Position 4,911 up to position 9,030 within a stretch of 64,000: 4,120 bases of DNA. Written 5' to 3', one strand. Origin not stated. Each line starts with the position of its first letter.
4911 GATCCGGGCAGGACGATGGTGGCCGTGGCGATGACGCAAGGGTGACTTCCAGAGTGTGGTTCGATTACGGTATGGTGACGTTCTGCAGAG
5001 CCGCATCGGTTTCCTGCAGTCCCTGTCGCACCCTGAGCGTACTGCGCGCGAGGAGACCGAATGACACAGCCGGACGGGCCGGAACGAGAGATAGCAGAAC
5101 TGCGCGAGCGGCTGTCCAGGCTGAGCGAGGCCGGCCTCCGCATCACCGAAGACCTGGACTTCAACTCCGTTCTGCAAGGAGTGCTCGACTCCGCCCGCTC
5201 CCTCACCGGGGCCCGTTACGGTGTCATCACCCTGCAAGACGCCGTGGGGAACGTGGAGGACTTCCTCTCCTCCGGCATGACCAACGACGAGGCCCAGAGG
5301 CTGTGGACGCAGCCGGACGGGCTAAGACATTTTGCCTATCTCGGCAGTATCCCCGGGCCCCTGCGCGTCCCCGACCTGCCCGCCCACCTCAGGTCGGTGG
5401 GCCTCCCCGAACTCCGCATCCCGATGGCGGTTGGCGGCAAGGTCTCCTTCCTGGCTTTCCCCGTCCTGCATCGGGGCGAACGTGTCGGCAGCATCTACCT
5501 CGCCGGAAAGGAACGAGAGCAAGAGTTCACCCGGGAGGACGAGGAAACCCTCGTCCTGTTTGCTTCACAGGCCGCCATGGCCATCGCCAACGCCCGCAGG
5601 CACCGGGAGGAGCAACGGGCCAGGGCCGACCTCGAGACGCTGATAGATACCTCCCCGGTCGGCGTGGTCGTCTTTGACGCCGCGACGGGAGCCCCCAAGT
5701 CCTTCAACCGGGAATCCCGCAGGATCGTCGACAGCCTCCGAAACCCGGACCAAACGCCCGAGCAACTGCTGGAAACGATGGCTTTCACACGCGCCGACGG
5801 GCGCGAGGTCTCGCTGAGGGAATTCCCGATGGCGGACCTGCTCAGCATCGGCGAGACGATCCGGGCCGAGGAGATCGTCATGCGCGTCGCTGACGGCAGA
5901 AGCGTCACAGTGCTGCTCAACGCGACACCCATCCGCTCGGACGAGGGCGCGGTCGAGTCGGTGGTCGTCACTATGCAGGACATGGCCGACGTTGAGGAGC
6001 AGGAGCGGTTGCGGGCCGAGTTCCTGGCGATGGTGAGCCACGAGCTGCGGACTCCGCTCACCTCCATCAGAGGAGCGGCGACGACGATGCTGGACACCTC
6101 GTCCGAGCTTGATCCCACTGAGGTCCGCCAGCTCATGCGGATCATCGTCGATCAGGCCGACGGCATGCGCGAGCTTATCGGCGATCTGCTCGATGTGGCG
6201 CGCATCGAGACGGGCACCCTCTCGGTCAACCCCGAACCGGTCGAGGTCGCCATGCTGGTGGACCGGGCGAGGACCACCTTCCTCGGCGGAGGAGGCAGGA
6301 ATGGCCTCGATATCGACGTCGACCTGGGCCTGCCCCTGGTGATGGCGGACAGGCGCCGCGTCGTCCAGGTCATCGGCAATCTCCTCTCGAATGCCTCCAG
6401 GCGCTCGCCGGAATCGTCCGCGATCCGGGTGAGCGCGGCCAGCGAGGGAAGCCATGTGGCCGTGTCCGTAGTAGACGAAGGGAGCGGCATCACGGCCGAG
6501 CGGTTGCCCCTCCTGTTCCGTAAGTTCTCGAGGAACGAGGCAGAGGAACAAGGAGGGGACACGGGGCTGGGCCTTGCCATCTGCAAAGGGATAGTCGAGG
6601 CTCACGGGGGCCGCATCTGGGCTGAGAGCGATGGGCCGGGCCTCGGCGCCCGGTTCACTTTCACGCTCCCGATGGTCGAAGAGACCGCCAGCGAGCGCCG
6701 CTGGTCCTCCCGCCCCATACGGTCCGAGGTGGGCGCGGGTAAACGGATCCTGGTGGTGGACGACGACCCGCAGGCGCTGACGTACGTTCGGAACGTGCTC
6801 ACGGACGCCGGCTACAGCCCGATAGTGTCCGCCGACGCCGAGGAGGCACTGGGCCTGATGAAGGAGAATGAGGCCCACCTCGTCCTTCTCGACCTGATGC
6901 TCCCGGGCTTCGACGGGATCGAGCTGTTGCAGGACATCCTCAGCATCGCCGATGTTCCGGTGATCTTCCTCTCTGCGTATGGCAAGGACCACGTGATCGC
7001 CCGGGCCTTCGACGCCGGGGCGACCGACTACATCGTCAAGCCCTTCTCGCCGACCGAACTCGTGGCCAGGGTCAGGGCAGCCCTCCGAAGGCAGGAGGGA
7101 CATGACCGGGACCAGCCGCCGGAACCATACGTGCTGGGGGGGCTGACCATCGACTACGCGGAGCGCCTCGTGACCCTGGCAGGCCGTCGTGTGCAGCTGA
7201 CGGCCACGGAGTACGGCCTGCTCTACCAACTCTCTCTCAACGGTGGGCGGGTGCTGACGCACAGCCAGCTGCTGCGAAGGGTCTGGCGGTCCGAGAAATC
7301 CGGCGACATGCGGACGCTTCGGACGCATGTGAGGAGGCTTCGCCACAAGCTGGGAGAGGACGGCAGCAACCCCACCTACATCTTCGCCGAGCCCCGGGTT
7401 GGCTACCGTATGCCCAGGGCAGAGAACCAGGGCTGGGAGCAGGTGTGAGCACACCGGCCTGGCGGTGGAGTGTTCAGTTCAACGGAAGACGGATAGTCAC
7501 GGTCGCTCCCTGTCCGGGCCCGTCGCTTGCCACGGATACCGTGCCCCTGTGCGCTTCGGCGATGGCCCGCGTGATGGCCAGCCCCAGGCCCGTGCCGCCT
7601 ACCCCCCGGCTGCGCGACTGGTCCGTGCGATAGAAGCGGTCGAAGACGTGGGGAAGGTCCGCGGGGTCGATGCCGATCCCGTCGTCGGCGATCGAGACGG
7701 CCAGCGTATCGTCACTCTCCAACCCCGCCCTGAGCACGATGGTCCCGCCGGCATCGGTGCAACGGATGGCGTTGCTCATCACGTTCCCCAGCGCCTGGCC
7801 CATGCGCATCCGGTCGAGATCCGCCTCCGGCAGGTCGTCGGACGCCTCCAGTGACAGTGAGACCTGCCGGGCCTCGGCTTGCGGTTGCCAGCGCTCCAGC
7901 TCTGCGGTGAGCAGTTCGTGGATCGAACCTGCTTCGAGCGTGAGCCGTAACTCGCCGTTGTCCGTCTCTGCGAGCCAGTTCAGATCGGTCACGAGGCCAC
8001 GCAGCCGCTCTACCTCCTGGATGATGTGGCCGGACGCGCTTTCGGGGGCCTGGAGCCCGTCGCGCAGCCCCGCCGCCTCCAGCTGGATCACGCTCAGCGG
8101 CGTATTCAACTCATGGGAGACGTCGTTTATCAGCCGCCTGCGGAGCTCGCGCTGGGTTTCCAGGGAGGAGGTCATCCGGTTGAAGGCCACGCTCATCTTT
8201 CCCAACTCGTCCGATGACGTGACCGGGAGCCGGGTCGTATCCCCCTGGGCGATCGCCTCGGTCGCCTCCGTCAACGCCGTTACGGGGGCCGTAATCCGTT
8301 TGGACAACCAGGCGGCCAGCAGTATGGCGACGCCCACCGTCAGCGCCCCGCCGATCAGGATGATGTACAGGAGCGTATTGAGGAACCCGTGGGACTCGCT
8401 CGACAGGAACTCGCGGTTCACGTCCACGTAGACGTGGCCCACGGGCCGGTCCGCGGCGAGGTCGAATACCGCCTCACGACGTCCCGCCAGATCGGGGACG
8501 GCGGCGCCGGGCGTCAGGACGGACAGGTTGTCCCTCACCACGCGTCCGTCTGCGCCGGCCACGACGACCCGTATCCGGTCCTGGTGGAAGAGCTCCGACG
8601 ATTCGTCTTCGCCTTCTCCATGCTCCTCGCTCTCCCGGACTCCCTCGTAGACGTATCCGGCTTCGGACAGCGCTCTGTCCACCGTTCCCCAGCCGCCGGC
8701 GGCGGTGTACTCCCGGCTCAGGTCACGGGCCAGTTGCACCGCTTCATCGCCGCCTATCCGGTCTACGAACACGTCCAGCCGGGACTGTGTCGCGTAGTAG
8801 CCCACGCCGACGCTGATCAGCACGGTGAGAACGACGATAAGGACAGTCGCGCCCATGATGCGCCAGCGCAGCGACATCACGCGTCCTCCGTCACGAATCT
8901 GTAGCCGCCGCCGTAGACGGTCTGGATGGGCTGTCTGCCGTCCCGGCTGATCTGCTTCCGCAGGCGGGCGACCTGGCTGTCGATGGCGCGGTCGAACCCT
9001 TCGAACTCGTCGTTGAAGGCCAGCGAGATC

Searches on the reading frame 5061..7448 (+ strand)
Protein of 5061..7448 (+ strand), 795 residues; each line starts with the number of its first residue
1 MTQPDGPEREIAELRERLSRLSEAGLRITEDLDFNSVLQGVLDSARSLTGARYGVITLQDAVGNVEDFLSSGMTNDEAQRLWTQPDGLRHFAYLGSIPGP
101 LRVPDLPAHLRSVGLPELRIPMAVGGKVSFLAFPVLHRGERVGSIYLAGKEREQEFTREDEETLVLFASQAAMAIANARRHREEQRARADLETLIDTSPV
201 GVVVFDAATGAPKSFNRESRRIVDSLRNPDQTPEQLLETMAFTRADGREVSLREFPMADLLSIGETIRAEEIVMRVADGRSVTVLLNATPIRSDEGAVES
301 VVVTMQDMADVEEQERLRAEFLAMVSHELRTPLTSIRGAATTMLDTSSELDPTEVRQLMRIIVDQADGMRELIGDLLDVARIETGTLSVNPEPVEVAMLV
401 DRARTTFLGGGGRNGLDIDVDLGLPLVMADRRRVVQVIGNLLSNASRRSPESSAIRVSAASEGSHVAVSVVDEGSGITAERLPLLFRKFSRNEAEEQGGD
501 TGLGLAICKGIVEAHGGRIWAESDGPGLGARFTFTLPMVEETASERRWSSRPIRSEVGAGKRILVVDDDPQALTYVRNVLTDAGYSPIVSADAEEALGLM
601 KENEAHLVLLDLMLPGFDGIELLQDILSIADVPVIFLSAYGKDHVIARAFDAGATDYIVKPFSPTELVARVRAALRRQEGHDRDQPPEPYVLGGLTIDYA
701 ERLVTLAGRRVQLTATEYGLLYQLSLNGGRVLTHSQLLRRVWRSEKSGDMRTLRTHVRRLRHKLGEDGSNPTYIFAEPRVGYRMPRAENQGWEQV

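Call 29: search_protein_families(library=pfam, proteins=[window:5061-7448:+], max_evalue=0.00001)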
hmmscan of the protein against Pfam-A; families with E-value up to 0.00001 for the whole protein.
window:5061-7448:+ (795 aa): 6 families
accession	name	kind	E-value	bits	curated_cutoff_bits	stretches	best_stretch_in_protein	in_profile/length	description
PF00072.30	Response_reg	-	2.3e-27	95.8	30.2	1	563-672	1-111/111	Response regulator receiver domain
PF02518.31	HATPase_c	-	4e-27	95.3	26.4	1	430-538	2-109/111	Histidine kinase-, DNA gyrase B-, and HSP90-like ATPase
PF00486.34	Trans_reg_C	-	5.3e-21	74.9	26.2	1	708-784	1-77/77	Transcriptional regulatory protein, C terminal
PF00512.31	HisKA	-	7.6e-19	68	26.9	1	318-385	2-66/66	His Kinase A (phospho-acceptor) domain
PF01590.32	GAF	-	5.5e-14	53.3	22.4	1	34-175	2-133/133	GAF domain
PF13185.12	GAF_2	-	1.1e-11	45.5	28.6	1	32-176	2-136/136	GAF domain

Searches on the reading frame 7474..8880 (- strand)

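Call 29: search_protein_families(library=pfam, proteins=[window:7474-8880:-], max_evalue=0.00001)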
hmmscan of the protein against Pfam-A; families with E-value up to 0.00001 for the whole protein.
window:7474-8880:- (468 aa): 3 families
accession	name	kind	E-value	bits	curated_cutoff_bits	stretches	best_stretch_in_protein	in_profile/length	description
PF02518.31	HATPase_c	-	4.2e-28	98.4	26.4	1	356-467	2-109/111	Histidine kinase-, DNA gyrase B-, and HSP90-like ATPase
PF00672.30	HAMP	-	9.3e-14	51.9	25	1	191-241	1-52/53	HAMP domain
PF00512.31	HisKA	-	1.9e-10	41.1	26.9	1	247-307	2-64/66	His Kinase A (phospho-acceptor) domain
